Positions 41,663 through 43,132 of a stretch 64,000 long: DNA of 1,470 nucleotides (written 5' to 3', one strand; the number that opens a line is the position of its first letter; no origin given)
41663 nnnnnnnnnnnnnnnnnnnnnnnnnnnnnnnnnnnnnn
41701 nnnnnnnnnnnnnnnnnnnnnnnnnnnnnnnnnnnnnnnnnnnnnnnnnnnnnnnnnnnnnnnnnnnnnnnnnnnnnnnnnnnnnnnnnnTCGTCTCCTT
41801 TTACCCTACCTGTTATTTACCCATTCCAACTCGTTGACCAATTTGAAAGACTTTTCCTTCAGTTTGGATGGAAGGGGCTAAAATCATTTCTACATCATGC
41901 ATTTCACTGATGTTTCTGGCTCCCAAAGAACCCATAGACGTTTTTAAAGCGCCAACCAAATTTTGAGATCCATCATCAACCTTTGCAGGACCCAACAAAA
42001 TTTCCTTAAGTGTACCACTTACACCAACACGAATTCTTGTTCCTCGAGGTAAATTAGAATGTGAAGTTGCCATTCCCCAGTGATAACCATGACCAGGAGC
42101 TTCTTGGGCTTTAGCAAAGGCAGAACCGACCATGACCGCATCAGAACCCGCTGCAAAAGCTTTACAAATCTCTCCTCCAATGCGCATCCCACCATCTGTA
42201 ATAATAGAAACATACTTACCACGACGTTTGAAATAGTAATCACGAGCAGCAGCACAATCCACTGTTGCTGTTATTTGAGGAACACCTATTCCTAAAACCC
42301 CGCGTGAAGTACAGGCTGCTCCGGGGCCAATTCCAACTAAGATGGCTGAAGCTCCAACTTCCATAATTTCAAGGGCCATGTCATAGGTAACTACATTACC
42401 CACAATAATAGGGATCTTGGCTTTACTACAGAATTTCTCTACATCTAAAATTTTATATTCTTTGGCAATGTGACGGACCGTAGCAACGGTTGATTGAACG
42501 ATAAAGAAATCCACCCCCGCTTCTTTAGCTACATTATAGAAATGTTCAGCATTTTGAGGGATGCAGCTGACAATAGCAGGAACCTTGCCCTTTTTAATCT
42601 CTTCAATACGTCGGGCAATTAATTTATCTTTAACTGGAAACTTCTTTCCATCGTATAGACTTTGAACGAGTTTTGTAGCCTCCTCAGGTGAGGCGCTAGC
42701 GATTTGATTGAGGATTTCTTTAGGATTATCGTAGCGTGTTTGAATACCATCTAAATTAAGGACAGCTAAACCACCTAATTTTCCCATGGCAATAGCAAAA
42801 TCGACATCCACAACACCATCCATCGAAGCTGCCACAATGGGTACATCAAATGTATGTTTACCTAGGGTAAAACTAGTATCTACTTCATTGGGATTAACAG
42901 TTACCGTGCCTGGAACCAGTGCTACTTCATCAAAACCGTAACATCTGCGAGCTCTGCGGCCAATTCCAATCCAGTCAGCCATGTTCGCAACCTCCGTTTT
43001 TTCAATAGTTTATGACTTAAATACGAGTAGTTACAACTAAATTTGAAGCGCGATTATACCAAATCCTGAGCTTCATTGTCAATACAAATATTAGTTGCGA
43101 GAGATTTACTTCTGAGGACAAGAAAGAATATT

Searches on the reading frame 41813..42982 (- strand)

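Call 68: search_protein_families(library=pfam, proteins=[window:41813-42982:-], max_evalue=0.00001)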
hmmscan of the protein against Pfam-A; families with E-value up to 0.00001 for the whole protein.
window:41813-42982:- (389 aa): 3 families
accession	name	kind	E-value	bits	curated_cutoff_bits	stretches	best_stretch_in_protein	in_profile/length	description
PF00478.31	IMPDH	-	1.8e-52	178.9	25.6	1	15-365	2-329/345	IMP dehydrogenase / GMP reductase domain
PF01070.24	FMN_dh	-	1.2e-10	41.5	24.9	1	169-297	198-313/350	FMN-dependent dehydrogenase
PF05690.20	ThiG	-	7.6e-06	25.9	23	0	257-295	175-213/247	Thiazole biosynthesis protein ThiG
